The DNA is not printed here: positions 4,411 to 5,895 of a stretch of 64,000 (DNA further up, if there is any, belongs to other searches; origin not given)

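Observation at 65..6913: Three radical-SAM/SPASM-like enzymes embedded in a glycosyltransferase-epimerase cluster, with no precursor peptide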

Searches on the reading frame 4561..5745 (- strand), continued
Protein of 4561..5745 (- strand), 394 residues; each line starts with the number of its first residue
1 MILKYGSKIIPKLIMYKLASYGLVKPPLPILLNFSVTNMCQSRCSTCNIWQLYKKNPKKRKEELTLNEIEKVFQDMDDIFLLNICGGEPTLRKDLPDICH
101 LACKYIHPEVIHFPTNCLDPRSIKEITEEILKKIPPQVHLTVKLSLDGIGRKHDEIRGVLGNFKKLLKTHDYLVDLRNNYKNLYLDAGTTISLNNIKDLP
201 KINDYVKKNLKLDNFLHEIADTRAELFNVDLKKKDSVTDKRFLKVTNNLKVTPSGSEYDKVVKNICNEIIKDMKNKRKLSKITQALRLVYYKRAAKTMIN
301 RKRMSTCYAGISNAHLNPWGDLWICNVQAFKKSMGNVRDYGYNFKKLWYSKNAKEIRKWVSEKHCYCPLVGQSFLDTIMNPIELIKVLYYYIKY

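Call 59: search_protein_families(library=pfam, proteins=[P0340, P0345, P0361, P0424, P0429, P0442, P0451, P0455, P0476, P0480], max_evalue=0.0001)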
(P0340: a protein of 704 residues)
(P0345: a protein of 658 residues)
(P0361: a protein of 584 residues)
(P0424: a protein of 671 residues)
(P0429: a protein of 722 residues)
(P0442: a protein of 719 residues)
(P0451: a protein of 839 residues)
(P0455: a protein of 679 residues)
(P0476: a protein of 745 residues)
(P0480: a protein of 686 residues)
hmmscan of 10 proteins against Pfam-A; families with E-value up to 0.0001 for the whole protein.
P0340 (704 aa): 3 families
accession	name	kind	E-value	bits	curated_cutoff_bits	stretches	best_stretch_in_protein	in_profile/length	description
PF04055.27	Radical_SAM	-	5.3e-10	40.2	29.5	1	360-526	2-164/166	Radical SAM superfamily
PF03706.18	LPG_synthase_TM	-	2.1e-05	24.6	33.4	1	19-303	7-293/302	Lysylphosphatidylglycerol synthase TM region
PF13186.11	SPASM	-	6.1e-05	23.7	21.5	0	610-667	1-63/67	Iron-sulfur cluster-binding domain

P0345 (658 aa): 2 families
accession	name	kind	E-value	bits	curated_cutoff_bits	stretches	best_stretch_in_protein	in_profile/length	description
PF04055.27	Radical_SAM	-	2.2e-09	38.1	29.5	1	44-191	1-140/166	Radical SAM superfamily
PF00970.30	FAD_binding_6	-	3.4e-08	34.2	21.1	1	463-536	21-97/99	Oxidoreductase FAD-binding domain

P0361 (584 aa): 4 families
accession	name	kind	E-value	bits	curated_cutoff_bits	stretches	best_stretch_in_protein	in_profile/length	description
PF01816.23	LRV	-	1.4e-13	50.6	21.6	0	473-496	1-24/26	Leucine rich repeat variant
PF02985.28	HEAT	-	4e-09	36.3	23.5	0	438-455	5-22/31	HEAT repeat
PF04055.27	Radical_SAM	-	6.6e-09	36.6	29.5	1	33-203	2-164/166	Radical SAM superfamily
PF25591.1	LRV_2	-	7.4e-05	23.1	27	0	398-456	3-60/61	Leucine Rich Repeat Variant domain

P0424 (671 aa): 6 families
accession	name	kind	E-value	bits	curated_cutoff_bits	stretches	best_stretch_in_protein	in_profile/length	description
PF00535.33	Glycos_transf_2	-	8.9e-30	104.3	23.3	1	19-136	1-122/168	Glycosyl transferase family 2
PF10111.15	Glyco_tranf_2_2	-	1.2e-17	64.7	27.3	1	19-107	1-96/276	Glycosyltransferase like family 2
PF04055.27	Radical_SAM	-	5.8e-17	62.8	29.5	1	342-507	3-165/166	Radical SAM superfamily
PF13641.12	Glyco_tranf_2_3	-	5e-16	59.9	27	1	16-228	1-226/230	Glycosyltransferase like family 2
PF13632.12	Glyco_trans_2_3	-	8.6e-10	39.2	27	1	98-285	4-183/198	Glycosyl transferase family group 2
PF13353.11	Fer4_12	-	1e-06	29.5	22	1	345-435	14-107/137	4Fe-4S single cluster domain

P0429 (722 aa): 2 families
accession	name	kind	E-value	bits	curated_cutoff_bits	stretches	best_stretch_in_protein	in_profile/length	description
PF04055.27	Radical_SAM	-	2.2e-11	44.6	29.5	1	32-172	1-137/166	Radical SAM superfamily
PF10131.15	PTPS_related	-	3.6e-05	22.9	26.4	1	398-447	477-526/621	6-pyruvoyl-tetrahydropterin synthase related domain; membrane protein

P0442 (719 aa): 7 families
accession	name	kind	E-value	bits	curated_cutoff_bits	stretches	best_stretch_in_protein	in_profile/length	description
PF00535.33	Glycos_transf_2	-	6.9e-30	104.6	23.3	1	6-166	1-167/168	Glycosyl transferase family 2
PF04055.27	Radical_SAM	-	1.8e-18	67.7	29.5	1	369-533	3-164/166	Radical SAM superfamily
PF10111.15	Glyco_tranf_2_2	-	4.5e-12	46.5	27.3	1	6-190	1-204/276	Glycosyltransferase like family 2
PF13641.12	Glyco_tranf_2_3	-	1.1e-11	45.7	27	1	5-209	3-218/230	Glycosyltransferase like family 2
PF13632.12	Glyco_trans_2_3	-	2.3e-10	41.1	27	1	82-286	1-179/198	Glycosyl transferase family group 2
PF13353.11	Fer4_12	-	1.2e-06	29.2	22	1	365-474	8-116/137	4Fe-4S single cluster domain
PF13506.12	Glyco_transf_21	-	7.7e-06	25.9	21.7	1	81-207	32-160/174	Glycosyl transferase family 21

P0451 (839 aa): 4 families
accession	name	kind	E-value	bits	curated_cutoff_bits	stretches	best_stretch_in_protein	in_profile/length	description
PF13692.12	Glyco_trans_1_4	-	4.9e-12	46.7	27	1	220-369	4-141/142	Glycosyl transferases group 1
PF04055.27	Radical_SAM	-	1.1e-09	39.2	29.5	1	506-670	2-162/166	Radical SAM superfamily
PF13524.12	Glyco_trans_1_2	-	3.5e-07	30.7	25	1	244-385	10-129/144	Glycosyl transferase-like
PF00534.26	Glycos_transf_1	-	1.6e-06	28.2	26.4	1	212-383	10-171/172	Glycosyl transferases group 1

P0455 (679 aa): 5 families
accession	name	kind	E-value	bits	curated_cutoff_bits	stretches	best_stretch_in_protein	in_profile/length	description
PF00535.33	Glycos_transf_2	-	2.8e-35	122.1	23.3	1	5-136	1-132/168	Glycosyl transferase family 2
PF10111.15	Glyco_tranf_2_2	-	7.6e-21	75.3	27.3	1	5-189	1-204/276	Glycosyltransferase like family 2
PF04055.27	Radical_SAM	-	2.9e-14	54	29.5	1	344-510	3-165/166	Radical SAM superfamily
PF13641.12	Glyco_tranf_2_3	-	5.7e-09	36.8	27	1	4-120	3-126/230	Glycosyltransferase like family 2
PF13353.11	Fer4_12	-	6.7e-06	26.9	22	1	341-430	9-98/137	4Fe-4S single cluster domain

P0476 (745 aa): 3 families
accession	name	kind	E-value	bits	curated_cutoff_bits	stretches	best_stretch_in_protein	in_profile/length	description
PF14890.11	Intein_splicing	-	3.9e-17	62.9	35.8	1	249-596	29-155/155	Intein splicing domain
PF04055.27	Radical_SAM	-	1.6e-14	54.8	29.5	1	31-191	3-163/166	Radical SAM superfamily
PF13186.11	SPASM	-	4.9e-06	27.2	21.5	1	662-720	1-67/67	Iron-sulfur cluster-binding domain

P0480 (686 aa): 7 families
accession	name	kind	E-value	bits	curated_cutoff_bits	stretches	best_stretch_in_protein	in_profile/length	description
PF00535.33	Glycos_transf_2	-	5.2e-33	114.8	23.3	1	12-169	1-167/168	Glycosyl transferase family 2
PF04055.27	Radical_SAM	-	1.4e-15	58.3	29.5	1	353-490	3-140/166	Radical SAM superfamily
PF10111.15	Glyco_tranf_2_2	-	1e-14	55.1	27.3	1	12-192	1-201/276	Glycosyltransferase like family 2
PF13641.12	Glyco_tranf_2_3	-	1.3e-07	32.4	27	1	9-207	1-213/230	Glycosyltransferase like family 2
PF13632.12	Glyco_trans_2_3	-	8.8e-07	29.4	27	1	88-278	2-194/198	Glycosyl transferase family group 2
PF13353.11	Fer4_12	-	1.4e-06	29.1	22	1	354-422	12-83/137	4Fe-4S single cluster domain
PF13186.11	SPASM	-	6.4e-06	26.8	21.5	1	600-659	1-66/67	Iron-sulfur cluster-binding domain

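Call 60: search_protein_families(library=ncbifam, proteins=[P0340, P0424, P0442, P0451, P0455, P0429], max_evalue=1e-10)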
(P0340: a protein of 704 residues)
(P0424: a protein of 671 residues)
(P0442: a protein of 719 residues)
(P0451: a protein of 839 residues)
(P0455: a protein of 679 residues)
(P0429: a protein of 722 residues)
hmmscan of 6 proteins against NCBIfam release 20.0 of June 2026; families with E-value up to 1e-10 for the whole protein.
P0340 (704 aa): 1 family
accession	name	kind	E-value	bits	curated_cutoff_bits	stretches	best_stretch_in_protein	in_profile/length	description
TIGR03961.1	rSAM_PTO1314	hypoth_equivalog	3.6e-12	46.2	306.05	1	361-537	29-187/332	PTO1314 family radical SAM protein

P0424 (671 aa): 41 families (the best 25 are shown)
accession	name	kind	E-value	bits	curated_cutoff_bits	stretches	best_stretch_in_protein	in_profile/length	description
TIGR03965.1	mycofact_glyco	equivalog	4.4e-49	167.6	280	1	12-230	70-297/467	mycofactocin biosynthesis glycosyltransferase MftF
NF041875.1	EPS_EpsD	equivalog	1.3e-36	126.7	370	1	18-266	1-262/325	exopolysaccharide biosynthesis glycosyltransferase EpsD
TIGR04283.1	glyco_like_mftF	equivalog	8e-24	84.4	182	1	18-116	1-96/221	TIGR04283 family arsenosugar biosynthesis glycosyltransferase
TIGR04053.2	TIGR04053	equivalog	1.9e-19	70.2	395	1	334-510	6-175/366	TIGR04053 family radical SAM/SPASM domain-containing protein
TIGR04055.1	rSAM_NirJ2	equivalog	3.5e-19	69.5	500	1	341-646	5-291/326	putative heme d1 biosynthesis radical SAM protein NirJ2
NF007482.0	PRK10073.1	equivalog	9.7e-19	67.5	423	1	14-104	4-97/334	glycosyltransferase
TIGR04250.1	SCM_rSAM_ScmE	equivalog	3.2e-18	65.7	400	1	340-512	7-169/358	SynChlorMet cassette radical SAM/SPASM protein ScmE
NF041394.1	GtaseAglG_Halo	equivalog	1.2e-17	64.1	440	1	18-230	3-235/304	glucosyl-dolichyl phosphate glucuronosyltransferase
TIGR04545.1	rSAM_ahbD_hemeb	equivalog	2.2e-17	63.5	500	1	340-653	4-310/339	heme b synthase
TIGR03937.1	PgaC_IcaA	equivalog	2.4e-17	63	422.3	1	4-210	33-248/407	poly-beta-1,6-N-acetyl-D-glucosamine synthase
NF050035.1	rSAM_WgK_link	exception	1.3e-16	60.6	650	1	329-506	2-169/367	radical SAM/SPASM peptide maturase WgkB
TIGR03962.1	mycofact_rSAM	equivalog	1.4e-16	60.7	265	1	329-646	5-300/339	mycofactocin radical SAM maturase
TIGR02666.1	moaA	equivalog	1.5e-16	60.4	284.05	1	342-563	16-232/336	GTP 3',8-cyclase MoaA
TIGR02668.1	moaA_archaeal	equivalog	2.7e-16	59.4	325.25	1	337-575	11-230/303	GTP 3',8-cyclase MoaA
TIGR03977.1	rSAM_pair_HxsC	equivalog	2.8e-16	59.2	267.9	1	339-520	28-202/292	His-Xaa-Ser system radical SAM maturase HxsC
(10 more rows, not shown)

P0442 (719 aa): 40 families (the best 25 are shown)
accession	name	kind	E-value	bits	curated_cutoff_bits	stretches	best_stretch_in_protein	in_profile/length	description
TIGR03965.1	mycofact_glyco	equivalog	5.8e-29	101.3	280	1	3-211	74-289/467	mycofactocin biosynthesis glycosyltransferase MftF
TIGR04051.1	rSAM_NirJ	equivalog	9.8e-23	80.7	515.45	1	369-579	8-204/354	heme d1 biosynthesis radical SAM protein NirJ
TIGR04054.1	rSAM_NirJ1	equivalog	4.6e-22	78.2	650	1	357-543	29-205/387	putative heme d1 biosynthesis radical SAM protein NirJ1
NF041875.1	EPS_EpsD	equivalog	7.5e-22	78.1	370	1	5-215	1-220/325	exopolysaccharide biosynthesis glycosyltransferase EpsD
TIGR04283.1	glyco_like_mftF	equivalog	1.1e-21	77.5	182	1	5-201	1-185/221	TIGR04283 family arsenosugar biosynthesis glycosyltransferase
TIGR04053.2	TIGR04053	equivalog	4.6e-21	75.5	395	1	363-537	8-175/366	TIGR04053 family radical SAM/SPASM domain-containing protein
TIGR04545.1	rSAM_ahbD_hemeb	equivalog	7.5e-21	74.9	500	1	368-672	5-305/339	heme b synthase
TIGR04546.1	rSAM_ahbC_deAc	equivalog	1e-20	74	650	1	366-541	42-206/390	12,18-didecarboxysiroheme deacetylase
TIGR04055.1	rSAM_NirJ2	equivalog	1.1e-20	74.5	500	1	369-675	6-294/326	putative heme d1 biosynthesis radical SAM protein NirJ2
TIGR04250.1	SCM_rSAM_ScmE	equivalog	6.1e-20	71.4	400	1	362-540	2-170/358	SynChlorMet cassette radical SAM/SPASM protein ScmE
TIGR03961.1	rSAM_PTO1314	hypoth_equivalog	4.2e-19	69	306.05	1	372-680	32-308/332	PTO1314 family radical SAM protein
TIGR04303.1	GeoRSP_rSAM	equivalog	1.4e-18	67.5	400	1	364-675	6-296/325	GeoRSP system radical SAM/SPASM protein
NF033640.1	N_Twi_rSAM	subfamily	1.8e-18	66.8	170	1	360-562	108-322/398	twitch domain-containing radical SAM protein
NF050035.1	rSAM_WgK_link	exception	2.4e-18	66.3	650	1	359-543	5-178/367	radical SAM/SPASM peptide maturase WgkB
TIGR04347.1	pseudo_SAM_Halo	equivalog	6.6e-18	65.1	525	1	365-538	40-202/390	TIGR04347 family pseudo-SAM/SPASM protein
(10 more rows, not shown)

P0451 (839 aa): 16 families
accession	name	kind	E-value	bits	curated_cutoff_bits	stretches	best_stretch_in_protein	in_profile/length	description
TIGR04250.1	SCM_rSAM_ScmE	equivalog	6.6e-16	58.1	400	1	500-679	2-170/358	SynChlorMet cassette radical SAM/SPASM protein ScmE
TIGR04545.1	rSAM_ahbD_hemeb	equivalog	3.2e-15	56.4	500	1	505-672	4-160/339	heme b synthase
TIGR04055.1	rSAM_NirJ2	equivalog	3.6e-15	56.3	500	1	504-673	3-160/326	putative heme d1 biosynthesis radical SAM protein NirJ2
TIGR04347.1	pseudo_SAM_Halo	equivalog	4.2e-15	55.9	525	1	505-675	42-199/390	TIGR04347 family pseudo-SAM/SPASM protein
TIGR04051.1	rSAM_NirJ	equivalog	7.9e-15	54.7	515.45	1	506-672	7-161/354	heme d1 biosynthesis radical SAM protein NirJ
TIGR04054.1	rSAM_NirJ1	equivalog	1.6e-14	53.4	650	1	503-672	38-195/387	putative heme d1 biosynthesis radical SAM protein NirJ1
TIGR04053.2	TIGR04053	equivalog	1.2e-13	51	395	1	500-674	7-173/366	TIGR04053 family radical SAM/SPASM domain-containing protein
TIGR04546.1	rSAM_ahbC_deAc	equivalog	6.8e-13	48.2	650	1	505-672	43-198/390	12,18-didecarboxysiroheme deacetylase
TIGR04103.1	rSAM_nif11_3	equivalog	6.9e-13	48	725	1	506-670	10-161/412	nif11-class peptide radical SAM maturase 3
NF045574.1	sacti_mat_StsB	exception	7.8e-13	48.1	625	1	505-671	100-253/466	StsB family radical SAM/SPASM domain sactipeptide maturase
TIGR04251.1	SCM_rSAM_ScmF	equivalog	1.4e-12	47.7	400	1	503-637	6-135/353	SynChlorMet cassette radical SAM/SPASM protein ScmF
TIGR02666.1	moaA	equivalog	3.1e-12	46.1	284.05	1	507-672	16-178/336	GTP 3',8-cyclase MoaA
TIGR03962.1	mycofact_rSAM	equivalog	4.4e-12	45.8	265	1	494-771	5-259/339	mycofactocin radical SAM maturase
TIGR04303.1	GeoRSP_rSAM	equivalog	6.7e-12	45.6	400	1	499-673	3-163/325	GeoRSP system radical SAM/SPASM protein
TIGR03977.1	rSAM_pair_HxsC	equivalog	1.1e-11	44.1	267.9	1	504-678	28-194/292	His-Xaa-Ser system radical SAM maturase HxsC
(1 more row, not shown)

P0455 (679 aa): 28 families (the best 25 are shown)
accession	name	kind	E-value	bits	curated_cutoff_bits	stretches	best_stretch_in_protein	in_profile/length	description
NF041875.1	EPS_EpsD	equivalog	1.1e-28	100.6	370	1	4-193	1-197/325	exopolysaccharide biosynthesis glycosyltransferase EpsD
NF047683.1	TeichurnBiosyTuaG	equivalog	3.1e-24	86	400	1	3-113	7-122/252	teichuronic acid biosynthesis protein TuaG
TIGR04283.1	glyco_like_mftF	equivalog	5.8e-22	78.4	182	1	4-191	1-176/221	TIGR04283 family arsenosugar biosynthesis glycosyltransferase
TIGR04053.2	TIGR04053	equivalog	1.6e-19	70.4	395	1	334-646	4-325/366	TIGR04053 family radical SAM/SPASM domain-containing protein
NF050035.1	rSAM_WgK_link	exception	2.1e-19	69.8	650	1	335-631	6-307/367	radical SAM/SPASM peptide maturase WgkB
TIGR04545.1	rSAM_ahbD_hemeb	equivalog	2.3e-19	70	500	1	344-641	6-296/339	heme b synthase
NF007482.0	PRK10073.1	equivalog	5.4e-18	65.1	423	1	3-101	7-109/334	glycosyltransferase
NF038302.1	EPS_HpsE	equivalog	3.8e-17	62.2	300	1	3-110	2-119/307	hormogonium polysaccharide biosynthesis glycosyltransferase HpsE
TIGR03965.1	mycofact_glyco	equivalog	2.1e-16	59.9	280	1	4-99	76-176/467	mycofactocin biosynthesis glycosyltransferase MftF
TIGR03977.1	rSAM_pair_HxsC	equivalog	5.4e-16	58.3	267.9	1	340-547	27-228/292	His-Xaa-Ser system radical SAM maturase HxsC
TIGR04055.1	rSAM_NirJ2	equivalog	6.2e-16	58.8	500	1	344-635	6-277/326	putative heme d1 biosynthesis radical SAM protein NirJ2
TIGR03937.1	PgaC_IcaA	equivalog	8e-16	58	422.3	1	4-107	47-155/407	poly-beta-1,6-N-acetyl-D-glucosamine synthase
TIGR04546.1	rSAM_ahbC_deAc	equivalog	9e-16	57.6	650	1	339-656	40-354/390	12,18-didecarboxysiroheme deacetylase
TIGR03961.1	rSAM_PTO1314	hypoth_equivalog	2.5e-15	56.6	306.05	1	347-666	32-313/332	PTO1314 family radical SAM protein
NF001199.0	PRK00164.2-1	equivalog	3.4e-14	52.7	231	1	342-616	16-273/308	GTP 3',8-cyclase MoaA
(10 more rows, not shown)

P0429 (722 aa): 10 families
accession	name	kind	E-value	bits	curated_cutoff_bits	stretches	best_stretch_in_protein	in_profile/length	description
TIGR04250.1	SCM_rSAM_ScmE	equivalog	1.1e-15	57.5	400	1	27-201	2-162/358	SynChlorMet cassette radical SAM/SPASM protein ScmE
TIGR03961.1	rSAM_PTO1314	hypoth_equivalog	5.4e-14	52.2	306.05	1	37-208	32-182/332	PTO1314 family radical SAM protein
TIGR04546.1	rSAM_ahbC_deAc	equivalog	1e-13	50.9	650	1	19-205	30-201/390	12,18-didecarboxysiroheme deacetylase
TIGR04054.1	rSAM_NirJ1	equivalog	2.2e-13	49.6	650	1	31-208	39-201/387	putative heme d1 biosynthesis radical SAM protein NirJ1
TIGR03977.1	rSAM_pair_HxsC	equivalog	6.4e-13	48.2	267.9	1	30-206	27-192/292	His-Xaa-Ser system radical SAM maturase HxsC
NF050035.1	rSAM_WgK_link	exception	7.7e-13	48.2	650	1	26-172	7-144/367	radical SAM/SPASM peptide maturase WgkB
TIGR04053.2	TIGR04053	equivalog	9.3e-13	48.1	395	1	26-208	6-177/366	TIGR04053 family radical SAM/SPASM domain-containing protein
NF033640.1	N_Twi_rSAM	subfamily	1.5e-12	47.4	170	1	24-208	107-299/398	twitch domain-containing radical SAM protein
TIGR02666.1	moaA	equivalog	7.5e-12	44.9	284.05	1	30-147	12-125/336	GTP 3',8-cyclase MoaA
NF041707.1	rSAM_YhhB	equivalog_domain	3.4e-11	42.7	445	1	31-209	5-187/369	cyclophane-forming radical SAM/SPASM peptide maturase YhhB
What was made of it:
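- The GT2 halves of the fusion proteins resemble MftF (call 60).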
